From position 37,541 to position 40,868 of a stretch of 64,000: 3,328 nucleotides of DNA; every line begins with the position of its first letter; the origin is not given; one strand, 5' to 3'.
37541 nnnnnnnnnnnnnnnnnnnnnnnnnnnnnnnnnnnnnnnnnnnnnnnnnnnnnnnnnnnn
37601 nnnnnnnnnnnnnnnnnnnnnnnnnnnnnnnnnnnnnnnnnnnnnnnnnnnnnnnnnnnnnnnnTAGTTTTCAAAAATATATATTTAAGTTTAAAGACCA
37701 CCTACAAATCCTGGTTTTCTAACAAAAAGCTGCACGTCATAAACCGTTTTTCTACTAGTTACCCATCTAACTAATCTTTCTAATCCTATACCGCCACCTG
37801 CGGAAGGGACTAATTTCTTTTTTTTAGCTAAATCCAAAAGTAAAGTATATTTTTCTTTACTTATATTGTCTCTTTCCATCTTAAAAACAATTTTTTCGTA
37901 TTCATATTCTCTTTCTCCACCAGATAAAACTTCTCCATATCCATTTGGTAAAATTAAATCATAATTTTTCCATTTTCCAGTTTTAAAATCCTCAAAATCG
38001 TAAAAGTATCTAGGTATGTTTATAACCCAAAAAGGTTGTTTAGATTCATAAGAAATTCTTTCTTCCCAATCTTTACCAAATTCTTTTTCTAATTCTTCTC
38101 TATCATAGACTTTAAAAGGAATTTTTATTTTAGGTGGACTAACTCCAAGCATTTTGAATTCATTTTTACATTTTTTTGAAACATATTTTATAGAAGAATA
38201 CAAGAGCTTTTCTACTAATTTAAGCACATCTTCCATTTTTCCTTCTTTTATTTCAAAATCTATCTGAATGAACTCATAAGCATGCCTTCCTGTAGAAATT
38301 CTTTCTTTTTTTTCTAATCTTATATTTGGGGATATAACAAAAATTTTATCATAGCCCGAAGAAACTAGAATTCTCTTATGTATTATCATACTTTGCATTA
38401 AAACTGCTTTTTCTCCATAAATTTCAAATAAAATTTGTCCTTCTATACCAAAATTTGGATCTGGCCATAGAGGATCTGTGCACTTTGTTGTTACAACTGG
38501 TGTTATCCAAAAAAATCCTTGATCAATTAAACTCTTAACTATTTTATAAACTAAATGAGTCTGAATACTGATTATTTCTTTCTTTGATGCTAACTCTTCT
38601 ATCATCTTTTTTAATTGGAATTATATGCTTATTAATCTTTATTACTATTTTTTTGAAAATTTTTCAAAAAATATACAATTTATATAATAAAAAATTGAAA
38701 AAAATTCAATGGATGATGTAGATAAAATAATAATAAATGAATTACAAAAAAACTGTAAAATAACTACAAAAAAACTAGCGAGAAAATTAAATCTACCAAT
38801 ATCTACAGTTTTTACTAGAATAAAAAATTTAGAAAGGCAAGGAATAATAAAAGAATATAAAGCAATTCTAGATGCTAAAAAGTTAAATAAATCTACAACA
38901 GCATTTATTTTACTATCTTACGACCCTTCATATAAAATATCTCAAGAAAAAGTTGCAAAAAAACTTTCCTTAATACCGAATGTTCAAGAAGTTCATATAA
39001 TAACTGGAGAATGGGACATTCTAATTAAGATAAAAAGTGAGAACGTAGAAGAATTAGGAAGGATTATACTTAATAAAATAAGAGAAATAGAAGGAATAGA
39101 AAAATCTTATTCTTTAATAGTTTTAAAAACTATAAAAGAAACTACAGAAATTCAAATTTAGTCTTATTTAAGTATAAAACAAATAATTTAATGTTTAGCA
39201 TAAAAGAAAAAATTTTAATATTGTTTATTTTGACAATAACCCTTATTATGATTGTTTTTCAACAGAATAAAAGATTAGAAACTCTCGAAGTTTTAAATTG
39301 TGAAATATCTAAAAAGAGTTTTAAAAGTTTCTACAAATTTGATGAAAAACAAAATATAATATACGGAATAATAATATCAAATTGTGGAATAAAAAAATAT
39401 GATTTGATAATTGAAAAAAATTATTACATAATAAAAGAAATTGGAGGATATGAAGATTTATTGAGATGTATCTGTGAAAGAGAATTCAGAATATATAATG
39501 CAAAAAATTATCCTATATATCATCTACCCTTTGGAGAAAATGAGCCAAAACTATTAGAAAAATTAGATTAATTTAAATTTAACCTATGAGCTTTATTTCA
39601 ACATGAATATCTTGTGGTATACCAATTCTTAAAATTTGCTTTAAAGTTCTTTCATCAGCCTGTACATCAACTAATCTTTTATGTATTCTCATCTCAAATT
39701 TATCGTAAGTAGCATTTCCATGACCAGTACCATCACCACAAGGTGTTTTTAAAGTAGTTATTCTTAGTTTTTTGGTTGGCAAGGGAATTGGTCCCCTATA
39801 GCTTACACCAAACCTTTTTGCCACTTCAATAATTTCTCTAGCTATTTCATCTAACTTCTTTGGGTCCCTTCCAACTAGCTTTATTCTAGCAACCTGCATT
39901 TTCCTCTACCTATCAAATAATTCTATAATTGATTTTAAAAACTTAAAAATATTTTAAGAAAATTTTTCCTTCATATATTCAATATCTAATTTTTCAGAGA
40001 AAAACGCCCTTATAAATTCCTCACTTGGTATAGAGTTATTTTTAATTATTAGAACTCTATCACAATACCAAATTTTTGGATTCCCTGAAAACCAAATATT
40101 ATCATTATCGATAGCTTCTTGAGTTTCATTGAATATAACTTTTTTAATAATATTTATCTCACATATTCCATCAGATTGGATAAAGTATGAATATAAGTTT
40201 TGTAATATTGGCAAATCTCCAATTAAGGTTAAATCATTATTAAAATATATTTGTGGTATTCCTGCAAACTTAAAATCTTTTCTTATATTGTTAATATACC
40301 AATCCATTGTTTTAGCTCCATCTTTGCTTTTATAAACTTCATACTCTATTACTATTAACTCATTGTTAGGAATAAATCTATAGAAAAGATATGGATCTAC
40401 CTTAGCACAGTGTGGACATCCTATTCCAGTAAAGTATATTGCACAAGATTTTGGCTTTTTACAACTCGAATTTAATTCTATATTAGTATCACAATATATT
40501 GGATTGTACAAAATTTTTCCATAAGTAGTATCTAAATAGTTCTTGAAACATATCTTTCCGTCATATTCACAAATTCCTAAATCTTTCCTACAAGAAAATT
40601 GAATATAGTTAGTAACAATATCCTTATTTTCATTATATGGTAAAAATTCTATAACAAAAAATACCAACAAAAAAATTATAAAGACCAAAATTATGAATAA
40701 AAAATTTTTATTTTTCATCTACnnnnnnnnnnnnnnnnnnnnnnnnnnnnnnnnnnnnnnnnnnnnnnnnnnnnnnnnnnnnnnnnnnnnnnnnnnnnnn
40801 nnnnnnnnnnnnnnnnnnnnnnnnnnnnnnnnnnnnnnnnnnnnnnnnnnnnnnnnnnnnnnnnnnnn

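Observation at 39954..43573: Candidate novel transmembrane thiol-disulfide relay: LUD/4Fe-4S and CCG-domain Fe-S proteins coupled to a CcdA-like membrane protein and an extracytoplasmic CPHC thioredoxin-fold protein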

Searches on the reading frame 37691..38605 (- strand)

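Call 75: search_protein_families(library=pfam, proteins=[window:37691-38605:-], max_evalue=0.00001)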
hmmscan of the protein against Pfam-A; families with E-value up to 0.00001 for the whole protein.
window:37691-38605:- (304 aa): 1 family
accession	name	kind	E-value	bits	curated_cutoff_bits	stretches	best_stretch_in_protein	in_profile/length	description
PF00152.25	tRNA-synt_2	-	5.3e-37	128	25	1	8-296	18-306/308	tRNA synthetases class II (D, K and N)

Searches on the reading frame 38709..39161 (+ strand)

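Call 58: search_protein_families(library=pfam, proteins=[window:38709-39161:+], max_evalue=0.0001)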
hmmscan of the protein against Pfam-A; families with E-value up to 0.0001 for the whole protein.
window:38709-39161:+ (150 aa): 5 families
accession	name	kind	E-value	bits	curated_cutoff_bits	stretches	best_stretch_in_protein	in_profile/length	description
PF01037.27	AsnC_trans_reg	-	3.2e-18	65.8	25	1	69-141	3-73/73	Lrp/AsnC ligand binding domain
PF13412.12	HTH_24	-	4.5e-15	55.4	21.9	1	1-48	1-48/48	Winged helix-turn-helix DNA-binding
PF13404.12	HTH_AsnC-type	-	3.2e-11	43.3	27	1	1-42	1-42/42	AsnC-type helix-turn-helix domain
PF22482.2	AsnC_trans_reg_3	-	3e-06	27.7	24.4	1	80-145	25-89/95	PF0864 C-terminal dimeric alpha+beta barrel domain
PF01047.28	MarR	-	1.7e-05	25.1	24.6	1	17-49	17-49/59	MarR family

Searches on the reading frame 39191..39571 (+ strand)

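Call 3: search_protein_families(library=pfam, proteins=[window:39191-39571:+], max_evalue=0.1)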
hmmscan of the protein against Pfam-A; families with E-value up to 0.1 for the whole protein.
window:39191-39571:+ (126 aa): 2 families
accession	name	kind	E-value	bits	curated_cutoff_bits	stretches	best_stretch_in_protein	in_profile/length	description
PF11586.13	DUF3242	-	0.046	14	25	0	73-120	12-58/126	Protein of unknown function (DUF3242)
PF19822.4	DUF6304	-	0.049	13.9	35.8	1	1-47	57-102/156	Family of unknown function (DUF6304)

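Call 4: search_protein_families(library=ncbifam, proteins=[window:39191-39571:+], max_evalue=0.1)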
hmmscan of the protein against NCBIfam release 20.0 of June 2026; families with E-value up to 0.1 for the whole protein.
window:39191-39571:+ (126 aa): 0 families

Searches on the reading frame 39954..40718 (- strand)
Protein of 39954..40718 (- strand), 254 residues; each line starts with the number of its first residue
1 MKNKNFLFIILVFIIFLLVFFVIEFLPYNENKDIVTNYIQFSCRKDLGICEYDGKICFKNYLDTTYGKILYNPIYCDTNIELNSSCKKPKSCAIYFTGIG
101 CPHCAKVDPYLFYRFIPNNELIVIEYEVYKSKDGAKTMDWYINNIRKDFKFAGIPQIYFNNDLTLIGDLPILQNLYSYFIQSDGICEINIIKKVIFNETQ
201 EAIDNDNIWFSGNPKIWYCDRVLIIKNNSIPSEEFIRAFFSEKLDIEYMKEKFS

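Call 3: search_protein_families(library=pfam, proteins=[window:39954-40718:-], max_evalue=0.1)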
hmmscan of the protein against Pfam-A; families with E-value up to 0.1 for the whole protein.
window:39954-40718:- (254 aa): 1 family
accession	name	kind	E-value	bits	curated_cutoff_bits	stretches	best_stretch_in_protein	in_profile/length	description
PF18106.7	Rol_Rep_N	-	0.083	13.6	23.7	0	65-103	35-73/91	Rolling Circle replication initiation protein N-terminal domain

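Call 4: search_protein_families(library=ncbifam, proteins=[window:39954-40718:-], max_evalue=0.1)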
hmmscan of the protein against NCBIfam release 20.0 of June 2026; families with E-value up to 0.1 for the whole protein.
window:39954-40718:- (254 aa): 1 family
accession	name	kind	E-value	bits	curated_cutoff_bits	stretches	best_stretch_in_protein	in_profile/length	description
TIGR02190.1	GlrX-dom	hypoth_equivalog_domain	0.028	14.3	99.3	1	84-111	2-28/79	glutaredoxin-family domain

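Call 15: find_homologous_proteins(query=window:39954-40718:-, max_evalue=0.001)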
Query window:39954-40718:- (254 aa): 14 proteins with E <= 0.001 among 501 candidates.
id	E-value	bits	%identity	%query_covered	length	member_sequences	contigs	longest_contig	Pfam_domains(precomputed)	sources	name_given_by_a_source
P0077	3.4e-167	573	99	100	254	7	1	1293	-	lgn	-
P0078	6.0e-101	356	63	94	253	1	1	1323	-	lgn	-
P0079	4.7e-92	326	54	100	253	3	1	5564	-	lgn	-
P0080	6.8e-61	224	45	76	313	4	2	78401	-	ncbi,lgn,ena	-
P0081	2.4e-43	167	45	62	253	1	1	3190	-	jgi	-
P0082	8.3e-41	158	39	61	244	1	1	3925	-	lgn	-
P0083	5.0e-32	130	49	32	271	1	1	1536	-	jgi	-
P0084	5.2e-31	126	39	54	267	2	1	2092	-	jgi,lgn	-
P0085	7.6e-29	119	40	55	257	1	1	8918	-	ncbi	-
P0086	2.1e-18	85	33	63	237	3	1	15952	-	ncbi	ncbi:MAG: hypothetical protein QXG26_02425 [Candidatus Aenigmatarchaeota archaeon]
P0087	7.3e-17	80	36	60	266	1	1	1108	-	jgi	-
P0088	6.2e-16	77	36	57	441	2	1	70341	PF11139.15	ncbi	-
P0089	4.8e-14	71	34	62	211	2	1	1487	-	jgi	-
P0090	2.3e-8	52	41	30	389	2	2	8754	-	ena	-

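Call 33: predict_structure(alignment_id=A3)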
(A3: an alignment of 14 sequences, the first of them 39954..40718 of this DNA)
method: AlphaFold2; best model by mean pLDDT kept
length: 254 residues; sequences in the alignment: 14
mean_pLDDT: 79.4   pTM: 0.74
mean pLDDT of the five models: 79.4, 78.5, 75.0, 72.2, 65.4
residues with pLDDT >= 90: 91; 70-90: 90; 50-70: 51; < 50: 22
segments of 3 or more residues with pLDDT < 50: 27-35, 198-210
pLDDT, mean of each block of 10 residues (from residue 1): 81 94 63 52 60 77 93 86 88 86 85 91 83 68 72 85 90 95 70 58 46 83 86 92 94 94
secondary structure, 60 per line:
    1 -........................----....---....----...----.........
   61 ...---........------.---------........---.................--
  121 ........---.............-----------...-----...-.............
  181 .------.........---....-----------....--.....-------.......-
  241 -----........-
elements in order: H2-25 H30-33 E37-40 E55-63 E67-74 E91-98 H102-118 E121-128 H132-144 E156-158 E164-166 H168-181 H188-196 H200-203 E215-218 E221-225 H233-239 H246-253
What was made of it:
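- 39954..40718 (-): Signal-anchored extracytoplasmic protein. It has an N-terminal 6-Cys beta domain, a minimal Trx/Grx fold with CPHC (40407-40418) and an Ile-cisPro (GIP155), and a C-terminal PKIWYC domain. AF2 model pLDDT 79.4 with beta-alpha-beta-alpha-beta-beta-alpha over aa 91-181 (call 33).
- On DsbA family oxidases: The AF2 model shows a minimal beta-alpha-beta-alpha-beta-beta-alpha fold over aa 91-181 (call 33).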

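Call 39: fold_search(model_id=the predicted structure, library=pdb)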
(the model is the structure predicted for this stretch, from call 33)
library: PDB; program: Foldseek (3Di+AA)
matches with E <= 10: 386; with E <= 0.001: 0
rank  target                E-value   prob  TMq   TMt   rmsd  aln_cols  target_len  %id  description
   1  6mws                  1.3e-02  0.98  0.23  0.48   4.9        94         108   18  crystal structure of the reduced Grx1 from Saccharomyces cerevisiae (released 2019-05-15)
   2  3gnj_B                1.3e-02  0.90  0.22  0.44   5.2        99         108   22  The crystal structure of a thioredoxin-related protein from Desulfitobacterium hafniense DCB (released 2009-05-12)
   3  3erw_C                1.4e-02  0.89  0.24  0.42  10.7       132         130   17  Crystal Structure of StoA from Bacillus subtilis (released 2009-01-20)
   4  3erw_F                1.6e-02  0.87  0.24  0.41  10.7       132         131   17  Crystal Structure of StoA from Bacillus subtilis (released 2009-01-20)
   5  3msz_A                1.8e-02  1.00  0.27  0.68   3.6        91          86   15  Crystal Structure of Glutaredoxin 1 from Francisella tularensis Complexed with Cacodylate (released 2010-05-19)
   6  3erw_A                2.0e-02  0.80  0.24  0.40  10.7       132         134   16  Crystal Structure of StoA from Bacillus subtilis (released 2009-01-20)
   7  2j23_A                2.3e-02  0.92  0.23  0.45   6.4       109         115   17  Cross-reactivity and crystal structure of Malassezia sympodialis Thioredoxin (Mala s 13), a member of a new pan-allerg (released 2006-11-22)
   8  3emx_A                2.4e-02  0.99  0.27  0.50   3.9        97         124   12  Crystal structure of thioredoxin from Aeropyrum pernix (released 2008-10-14)
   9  3erw_G                2.4e-02  0.77  0.24  0.40  10.7       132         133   16  Crystal Structure of StoA from Bacillus subtilis (released 2009-01-20)
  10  4i5q_B                2.8e-02  0.57  0.23  0.27  15.3       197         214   14  Crystal structure and catalytic mechanism for peroplasmic disulfide-bond isomerase DsbC from Salmonella enterica serov (released 2013-10-16)
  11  9ya1_a                3.5e-02  0.66  0.24  0.34   9.1       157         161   15  Cryo-EM structure of intraconoidal microtubule 2 (ICMT2) from Toxoplasma gondii (8-nm repeat) (released 2025-12-03)
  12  4fyu_A                4.0e-02  0.63  0.21  0.34  10.0       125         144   15  Crystal structure of Thioredoxin from Wuchereria bancrofti at 2.0 Angstrom (released 2013-08-07)
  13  6i1c_A                4.5e-02  0.54  0.21  0.40   5.9       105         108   16  Crystal structure of Chlamydomonas reinhardtii thioredoxin f2 (released 2018-12-05)
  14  3msz_B                5.1e-02  0.98  0.27  0.67   3.7        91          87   15  Crystal Structure of Glutaredoxin 1 from Francisella tularensis Complexed with Cacodylate (released 2010-05-19)
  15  4xvw_N                5.1e-02  0.18  0.17  0.19  16.6       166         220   17  Crystal structure of Proteus mirabilis ScsC in a compact conformation (released 2016-06-08)
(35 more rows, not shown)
